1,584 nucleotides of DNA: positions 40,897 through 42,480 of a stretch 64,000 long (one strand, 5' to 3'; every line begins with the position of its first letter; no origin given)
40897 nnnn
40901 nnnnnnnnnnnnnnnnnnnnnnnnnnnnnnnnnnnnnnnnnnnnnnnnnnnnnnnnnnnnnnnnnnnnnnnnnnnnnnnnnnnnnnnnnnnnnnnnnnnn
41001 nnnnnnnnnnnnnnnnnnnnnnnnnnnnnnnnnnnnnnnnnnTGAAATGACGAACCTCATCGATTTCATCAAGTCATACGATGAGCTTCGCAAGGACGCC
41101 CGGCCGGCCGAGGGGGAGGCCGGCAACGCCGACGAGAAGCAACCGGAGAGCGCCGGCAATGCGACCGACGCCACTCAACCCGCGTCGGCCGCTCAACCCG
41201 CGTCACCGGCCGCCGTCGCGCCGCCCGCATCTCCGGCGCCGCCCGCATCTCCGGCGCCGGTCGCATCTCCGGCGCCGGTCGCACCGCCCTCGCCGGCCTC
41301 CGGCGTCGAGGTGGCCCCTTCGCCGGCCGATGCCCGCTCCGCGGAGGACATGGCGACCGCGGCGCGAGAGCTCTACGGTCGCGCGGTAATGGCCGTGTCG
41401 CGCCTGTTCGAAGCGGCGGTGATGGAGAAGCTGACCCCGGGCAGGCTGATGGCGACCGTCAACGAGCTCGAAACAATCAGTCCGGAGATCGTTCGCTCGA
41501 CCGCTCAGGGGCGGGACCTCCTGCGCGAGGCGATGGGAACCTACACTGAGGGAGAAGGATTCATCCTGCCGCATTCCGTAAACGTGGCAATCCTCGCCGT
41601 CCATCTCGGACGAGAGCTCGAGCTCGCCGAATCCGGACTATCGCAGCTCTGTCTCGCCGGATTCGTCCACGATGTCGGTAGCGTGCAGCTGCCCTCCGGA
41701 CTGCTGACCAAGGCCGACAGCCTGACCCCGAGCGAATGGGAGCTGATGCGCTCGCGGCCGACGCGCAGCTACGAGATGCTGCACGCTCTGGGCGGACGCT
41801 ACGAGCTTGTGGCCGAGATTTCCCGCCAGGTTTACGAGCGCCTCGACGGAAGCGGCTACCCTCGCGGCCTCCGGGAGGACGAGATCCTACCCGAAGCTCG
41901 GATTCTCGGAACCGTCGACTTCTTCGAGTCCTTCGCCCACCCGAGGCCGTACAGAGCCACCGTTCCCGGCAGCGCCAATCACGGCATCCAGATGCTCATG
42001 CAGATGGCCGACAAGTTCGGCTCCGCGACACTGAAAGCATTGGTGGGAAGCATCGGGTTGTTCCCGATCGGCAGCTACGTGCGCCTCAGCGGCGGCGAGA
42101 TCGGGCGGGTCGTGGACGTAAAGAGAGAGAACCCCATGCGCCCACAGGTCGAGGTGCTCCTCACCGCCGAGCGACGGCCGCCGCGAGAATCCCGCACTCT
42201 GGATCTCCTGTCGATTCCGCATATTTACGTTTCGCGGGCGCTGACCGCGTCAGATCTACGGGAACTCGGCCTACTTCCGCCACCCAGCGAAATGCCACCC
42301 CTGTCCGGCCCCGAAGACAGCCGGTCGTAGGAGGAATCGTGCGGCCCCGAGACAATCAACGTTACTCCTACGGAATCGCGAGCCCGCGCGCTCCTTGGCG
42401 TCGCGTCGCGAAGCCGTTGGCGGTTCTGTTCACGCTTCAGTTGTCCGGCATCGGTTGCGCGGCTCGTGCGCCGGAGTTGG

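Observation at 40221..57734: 17.5-kb exopolysaccharide locus with an embedded HD-GYP c-di-GMP phosphodiesterase and an ExeA-like ATPase (exosortase-type EPS architecture, no exosortase in window)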

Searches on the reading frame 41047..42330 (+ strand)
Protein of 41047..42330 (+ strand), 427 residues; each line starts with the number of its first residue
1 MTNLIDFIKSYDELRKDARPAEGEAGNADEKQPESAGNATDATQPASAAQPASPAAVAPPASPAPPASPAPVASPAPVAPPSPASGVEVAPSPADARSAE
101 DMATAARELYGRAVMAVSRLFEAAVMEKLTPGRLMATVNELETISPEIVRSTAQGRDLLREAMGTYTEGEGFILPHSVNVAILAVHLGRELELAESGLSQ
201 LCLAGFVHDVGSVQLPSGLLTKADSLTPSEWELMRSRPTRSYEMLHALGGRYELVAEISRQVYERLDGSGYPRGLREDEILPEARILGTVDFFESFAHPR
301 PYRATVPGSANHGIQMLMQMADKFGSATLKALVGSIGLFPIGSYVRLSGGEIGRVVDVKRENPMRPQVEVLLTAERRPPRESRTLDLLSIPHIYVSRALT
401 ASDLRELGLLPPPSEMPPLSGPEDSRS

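Call 3: search_protein_families(library=ncbifam, proteins=[window:41047-42330:+], max_evalue=0.001)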
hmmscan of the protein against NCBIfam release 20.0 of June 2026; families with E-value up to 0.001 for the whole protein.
window:41047-42330:+ (427 aa): 1 family
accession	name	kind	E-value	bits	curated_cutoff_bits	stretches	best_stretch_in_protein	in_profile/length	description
NF053512.1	nitric_RR_NosR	exception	3.9e-16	59.1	400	1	175-299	194-318/422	response regulator c-di-GMP phosphodiesterase, NosR family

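Call 4: search_protein_families(library=pfam, proteins=[window:41047-42330:+], max_evalue=0.001)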
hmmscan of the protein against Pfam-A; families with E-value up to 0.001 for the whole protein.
window:41047-42330:+ (427 aa): 2 families
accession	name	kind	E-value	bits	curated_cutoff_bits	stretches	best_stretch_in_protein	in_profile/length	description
PF13487.12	HD_5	-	5.1e-26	91.9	27.2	1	176-324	17-166/170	HD domain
PF01966.28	HD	-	5.6e-10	40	22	1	176-288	4-108/116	HD domain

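Call 13: search_solved_structures(query=window:41047-42330:+, max_evalue=0.001, show_alignments=2)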
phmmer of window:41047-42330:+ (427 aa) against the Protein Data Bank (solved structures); distinct sequences matched with E-value up to 0.001: 6.
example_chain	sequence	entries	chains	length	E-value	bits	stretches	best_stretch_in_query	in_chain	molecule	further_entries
5z7c_A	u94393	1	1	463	2.3e-20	76.4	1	172-309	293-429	3'3'-cGAMP-specific phosphodiesterase 3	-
4mcw_A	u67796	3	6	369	1.2e-16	64.1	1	176-304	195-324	Metal dependent phosphohydrolase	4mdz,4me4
9rbz_A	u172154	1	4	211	1.9e-11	47.1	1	170-332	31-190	HD domain/sensory box protein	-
9rc0_A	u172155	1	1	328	4.6e-11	45.8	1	148-332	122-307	HD domain/sensory box protein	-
4r8z_A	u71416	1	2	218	5e-06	29.2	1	180-306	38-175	Cyclic di-GMP phosphodiesterase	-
3tm8_A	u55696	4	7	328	5.3e-06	29.1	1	171-291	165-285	Uncharacterized protein | Uncharacterized protein Bd1817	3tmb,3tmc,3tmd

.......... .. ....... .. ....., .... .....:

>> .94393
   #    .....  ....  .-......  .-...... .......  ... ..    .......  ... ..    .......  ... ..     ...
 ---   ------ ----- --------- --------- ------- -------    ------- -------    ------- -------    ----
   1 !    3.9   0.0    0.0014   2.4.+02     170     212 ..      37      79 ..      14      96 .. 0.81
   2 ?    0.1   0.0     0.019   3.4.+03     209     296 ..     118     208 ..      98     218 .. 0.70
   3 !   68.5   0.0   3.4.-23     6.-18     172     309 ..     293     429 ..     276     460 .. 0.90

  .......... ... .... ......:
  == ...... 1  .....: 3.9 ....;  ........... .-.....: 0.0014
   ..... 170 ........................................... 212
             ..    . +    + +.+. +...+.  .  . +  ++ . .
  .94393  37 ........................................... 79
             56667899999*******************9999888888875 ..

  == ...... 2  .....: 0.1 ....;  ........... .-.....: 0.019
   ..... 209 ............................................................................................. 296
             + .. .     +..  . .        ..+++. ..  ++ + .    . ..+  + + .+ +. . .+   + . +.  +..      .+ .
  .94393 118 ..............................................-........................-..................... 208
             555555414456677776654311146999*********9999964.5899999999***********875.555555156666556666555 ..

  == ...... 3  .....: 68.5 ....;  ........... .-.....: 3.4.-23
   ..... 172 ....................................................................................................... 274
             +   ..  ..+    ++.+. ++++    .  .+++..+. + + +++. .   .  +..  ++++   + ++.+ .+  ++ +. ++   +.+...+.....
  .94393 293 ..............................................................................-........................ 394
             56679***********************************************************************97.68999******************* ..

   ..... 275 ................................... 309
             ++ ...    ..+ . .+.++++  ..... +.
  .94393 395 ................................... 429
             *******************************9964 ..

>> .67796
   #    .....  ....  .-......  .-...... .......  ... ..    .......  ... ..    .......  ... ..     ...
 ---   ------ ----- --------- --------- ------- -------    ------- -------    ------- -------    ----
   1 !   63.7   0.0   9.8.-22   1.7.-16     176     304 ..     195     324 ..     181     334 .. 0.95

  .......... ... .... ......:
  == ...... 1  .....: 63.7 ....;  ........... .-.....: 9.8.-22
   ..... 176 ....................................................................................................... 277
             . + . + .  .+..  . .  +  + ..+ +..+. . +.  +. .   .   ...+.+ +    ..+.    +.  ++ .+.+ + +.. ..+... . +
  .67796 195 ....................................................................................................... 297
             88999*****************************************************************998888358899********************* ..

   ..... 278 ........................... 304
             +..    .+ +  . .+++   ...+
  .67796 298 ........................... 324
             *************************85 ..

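Call 14: find_homologous_proteins(query=window:41047-42330:+, max_evalue=0.00001)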
Query window:41047-42330:+ (427 aa): 278 proteins with E <= 0.00001 among 8000 candidates; the best 120 are listed.
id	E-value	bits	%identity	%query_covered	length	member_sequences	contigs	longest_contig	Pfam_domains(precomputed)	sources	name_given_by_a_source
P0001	2.1e-173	595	69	100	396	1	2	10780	PF13487.13,PF01966.29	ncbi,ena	-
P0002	2.7e-170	585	62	100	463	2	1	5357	PF13487.13,PF01966.29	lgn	-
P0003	7.6e-166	570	58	100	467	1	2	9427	PF13487.13,PF01966.29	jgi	-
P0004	8.6e-166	570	62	100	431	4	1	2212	PF13487.13,PF01966.29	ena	-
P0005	1.5e-165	569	73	84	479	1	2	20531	PF13487.13,PF01966.29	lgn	-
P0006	4.1e-165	568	66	100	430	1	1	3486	PF13487.13,PF01966.29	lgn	-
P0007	4.6e-163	561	63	99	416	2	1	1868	PF13487.13,PF01966.29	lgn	-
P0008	2.7e-162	559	60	100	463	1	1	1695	PF13487.13,PF01966.29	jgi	jgi:hypothetical protein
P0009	4.8e-162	558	77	75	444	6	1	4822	PF13487.13,PF01966.29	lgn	-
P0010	7.6e-162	557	71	82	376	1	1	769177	PF13487.13,PF01966.29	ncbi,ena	-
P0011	2.6e-160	552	59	100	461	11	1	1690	PF13487.13,PF01966.29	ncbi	-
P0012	3.9e-160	552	62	99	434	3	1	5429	PF13487.13,PF01966.29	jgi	-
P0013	8.5e-160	550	65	100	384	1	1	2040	PF13487.13,PF01966.29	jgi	jgi:HD-GYP domain-containing protein (c-di-GMP phosphodiesterase class II)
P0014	2.7e-157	542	75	77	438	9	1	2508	PF13487.13,PF01966.29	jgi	-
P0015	9.9e-157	540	70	83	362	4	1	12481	PF13487.13,PF01966.29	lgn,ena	-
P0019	8.5e-149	514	63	100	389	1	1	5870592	PF13487.13,PF01966.29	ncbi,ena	-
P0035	3.2e-92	328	49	78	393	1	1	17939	PF13487.13,PF01966.29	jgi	jgi:HD-GYP domain-containing protein (c-di-GMP phosphodiesterase class II)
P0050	3.0e-57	213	41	71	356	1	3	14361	PF13487.13,PF01966.29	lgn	-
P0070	3.0e-39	154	30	89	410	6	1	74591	PF13487.13,PF01966.29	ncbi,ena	-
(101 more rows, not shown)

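Call 15: find_encoding_contigs(protein=P0019, flank=10000, max_places=2)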
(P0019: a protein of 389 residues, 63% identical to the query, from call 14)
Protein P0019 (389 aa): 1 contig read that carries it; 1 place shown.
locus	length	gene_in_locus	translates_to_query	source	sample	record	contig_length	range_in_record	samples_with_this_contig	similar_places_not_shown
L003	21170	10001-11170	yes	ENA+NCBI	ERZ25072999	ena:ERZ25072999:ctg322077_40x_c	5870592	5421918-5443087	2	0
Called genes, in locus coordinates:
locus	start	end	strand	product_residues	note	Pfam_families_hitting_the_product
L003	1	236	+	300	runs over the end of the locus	-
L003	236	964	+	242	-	-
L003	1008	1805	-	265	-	PF25087:GMPPB_C (faint), PF25084:LbH_EIF2B (faint), PF00132:Hexapep, PF13720:Acetyltransf_11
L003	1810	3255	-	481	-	PF00171:Aldedh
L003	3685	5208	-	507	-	PF01590:GAF, PF13185:GAF_2, PF13492:GAF_3, PF00158:Sigma54_activat, PF14532:Sigma54_activ_2, PF07724:AAA_2, PF07728:AAA_5, PF25601:AAA_lid_14, +2 more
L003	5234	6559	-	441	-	PF13650:Asp_protease_2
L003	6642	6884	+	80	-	-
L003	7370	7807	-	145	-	PF12728:HTH_17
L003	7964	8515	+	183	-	PF01814:Hemerythrin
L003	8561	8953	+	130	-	-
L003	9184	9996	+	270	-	PF05621:TniB (weak), PF13191:AAA_16, PF13401:AAA_22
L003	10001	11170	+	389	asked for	PF13487:HD_5, PF01966:HD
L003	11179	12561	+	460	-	PF02563:Poly_export, PF22461:SLBB_2, PF10531:SLBB, PF22461:SLBB_2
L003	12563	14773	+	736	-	PF02706:Wzz, PF13807:GNVR (weak), PF01656:CbiA (weak), PF10609:ParA (faint), PF13614:AAA_31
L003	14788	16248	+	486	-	PF04932:Wzy_C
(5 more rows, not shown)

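Call 16: find_encoding_contigs(protein=P0010, flank=10000, max_places=2)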
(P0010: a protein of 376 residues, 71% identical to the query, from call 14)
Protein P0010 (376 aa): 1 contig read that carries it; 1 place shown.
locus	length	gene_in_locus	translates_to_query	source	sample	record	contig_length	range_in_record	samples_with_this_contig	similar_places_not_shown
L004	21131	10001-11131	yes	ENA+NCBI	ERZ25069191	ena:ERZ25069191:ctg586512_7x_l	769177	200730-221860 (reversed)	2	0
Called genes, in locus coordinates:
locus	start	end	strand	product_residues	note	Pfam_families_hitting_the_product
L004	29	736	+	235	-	-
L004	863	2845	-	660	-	PF00171:Aldedh, PF25084:LbH_EIF2B (faint), PF25087:GMPPB_C (faint), PF00132:Hexapep (weak), PF13720:Acetyltransf_11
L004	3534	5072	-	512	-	PF01590:GAF, PF13185:GAF_2, PF00158:Sigma54_activat, PF14532:Sigma54_activ_2, PF07724:AAA_2, PF07728:AAA_5, PF25601:AAA_lid_14, PF02954:HTH_8, +1 more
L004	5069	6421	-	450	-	-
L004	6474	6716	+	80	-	-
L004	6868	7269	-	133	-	PF12728:HTH_17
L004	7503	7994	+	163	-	PF01814:Hemerythrin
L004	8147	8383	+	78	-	-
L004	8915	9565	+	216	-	PF05621:TniB (faint), PF13401:AAA_22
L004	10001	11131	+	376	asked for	PF13487:HD_5, PF01966:HD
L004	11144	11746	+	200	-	PF02563:Poly_export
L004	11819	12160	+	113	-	PF00872:Transposase_mut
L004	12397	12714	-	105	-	PF00665:rve, PF13683:rve_3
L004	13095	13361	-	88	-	PF01527:HTH_Tnp_1, PF02796:HTH_7 (weak), PF13384:HTH_23, PF13518:HTH_28, PF13551:HTH_29 (weak)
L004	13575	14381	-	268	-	PF13276:HTH_21, PF00665:rve, PF13683:rve_3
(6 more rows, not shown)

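Call 19: find_encoding_contigs(protein=P0035, flank=10000, max_places=2)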
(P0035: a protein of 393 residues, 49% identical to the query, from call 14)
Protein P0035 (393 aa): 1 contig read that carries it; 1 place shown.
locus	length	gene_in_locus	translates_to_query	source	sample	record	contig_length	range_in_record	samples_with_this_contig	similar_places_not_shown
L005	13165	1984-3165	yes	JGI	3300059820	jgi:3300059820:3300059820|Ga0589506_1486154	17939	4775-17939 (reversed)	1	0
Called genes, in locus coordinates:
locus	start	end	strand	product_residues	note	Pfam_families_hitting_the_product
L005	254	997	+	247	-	PF13489:Methyltransf_23, PF13847:Methyltransf_31, PF08241:Methyltransf_11, PF08242:Methyltransf_12, PF13649:Methyltransf_25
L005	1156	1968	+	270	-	PF13191:AAA_16 (weak), PF13401:AAA_22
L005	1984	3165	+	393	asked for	PF13487:HD_5, PF01966:HD (faint)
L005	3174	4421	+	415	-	PF02563:Poly_export, PF22461:SLBB_2, PF10531:SLBB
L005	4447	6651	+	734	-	PF02706:Wzz (weak), PF01656:CbiA (faint), PF13807:GNVR (weak), PF10609:ParA (faint), PF13614:AAA_31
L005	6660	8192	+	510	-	PF04932:Wzy_C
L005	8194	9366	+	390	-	PF13439:Glyco_transf_4, PF13579:Glyco_trans_4_4, PF00534:Glycos_transf_1, PF13692:Glyco_trans_1_4, PF13524:Glyco_trans_1_2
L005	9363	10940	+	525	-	PF01943:Polysacc_synt, PF13440:Polysacc_synt_3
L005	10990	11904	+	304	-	PF00535:Glycos_transf_2, PF13641:Glyco_tranf_2_3, PF13632:Glyco_trans_2_3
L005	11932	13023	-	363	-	-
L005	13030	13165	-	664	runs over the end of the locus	PF01209:Ubie_methyltran (weak), PF05175:MTS (weak), PF13489:Methyltransf_23 (faint), PF13847:Methyltransf_31, PF08241:Methyltransf_11, PF08242:Methyltransf_12, PF13649:Methyltransf_25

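Call 20: find_encoding_contigs(protein=P0050, flank=10000, max_places=2)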
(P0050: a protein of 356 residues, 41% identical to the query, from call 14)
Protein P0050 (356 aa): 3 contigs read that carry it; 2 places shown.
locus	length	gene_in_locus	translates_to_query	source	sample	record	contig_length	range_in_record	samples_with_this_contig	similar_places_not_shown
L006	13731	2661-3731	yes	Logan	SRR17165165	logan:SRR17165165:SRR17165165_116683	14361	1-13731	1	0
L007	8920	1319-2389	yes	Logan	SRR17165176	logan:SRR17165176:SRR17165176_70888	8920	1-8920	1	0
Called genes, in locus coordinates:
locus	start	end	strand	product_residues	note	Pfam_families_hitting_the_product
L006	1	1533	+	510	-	?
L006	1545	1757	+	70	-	PF11127:YgaP-like_TM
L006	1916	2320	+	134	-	-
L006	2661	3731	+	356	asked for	PF13487:HD_5, PF01966:HD (weak)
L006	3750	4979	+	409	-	PF02563:Poly_export, PF22461:SLBB_2 (weak), PF10531:SLBB, PF22461:SLBB_2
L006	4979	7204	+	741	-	PF02706:Wzz (weak), PF13807:GNVR, PF01656:CbiA (weak), PF10609:ParA (faint), PF13614:AAA_31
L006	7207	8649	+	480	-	PF04932:Wzy_C (weak)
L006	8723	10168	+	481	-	PF01943:Polysacc_synt, PF13440:Polysacc_synt_3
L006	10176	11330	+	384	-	PF13439:Glyco_transf_4, PF13579:Glyco_trans_4_4 (weak), PF20706:GT4-conflict, PF00534:Glycos_transf_1, PF13692:Glyco_trans_1_4, PF13524:Glyco_trans_1_2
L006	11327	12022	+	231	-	PF13489:Methyltransf_23, PF08241:Methyltransf_11, PF08242:Methyltransf_12, PF13649:Methyltransf_25, PF13847:Methyltransf_31 (weak)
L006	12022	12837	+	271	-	PF13489:Methyltransf_23, PF01209:Ubie_methyltran, PF13847:Methyltransf_31, PF08241:Methyltransf_11, PF08242:Methyltransf_12, PF13649:Methyltransf_25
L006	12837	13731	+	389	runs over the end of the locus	PF13439:Glyco_transf_4 (weak), PF13692:Glyco_trans_1_4, PF00534:Glycos_transf_1, PF13524:Glyco_trans_1_2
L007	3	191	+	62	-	?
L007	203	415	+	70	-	PF11127:YgaP-like_TM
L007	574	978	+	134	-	-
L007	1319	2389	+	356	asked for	PF13487:HD_5, PF01966:HD (weak)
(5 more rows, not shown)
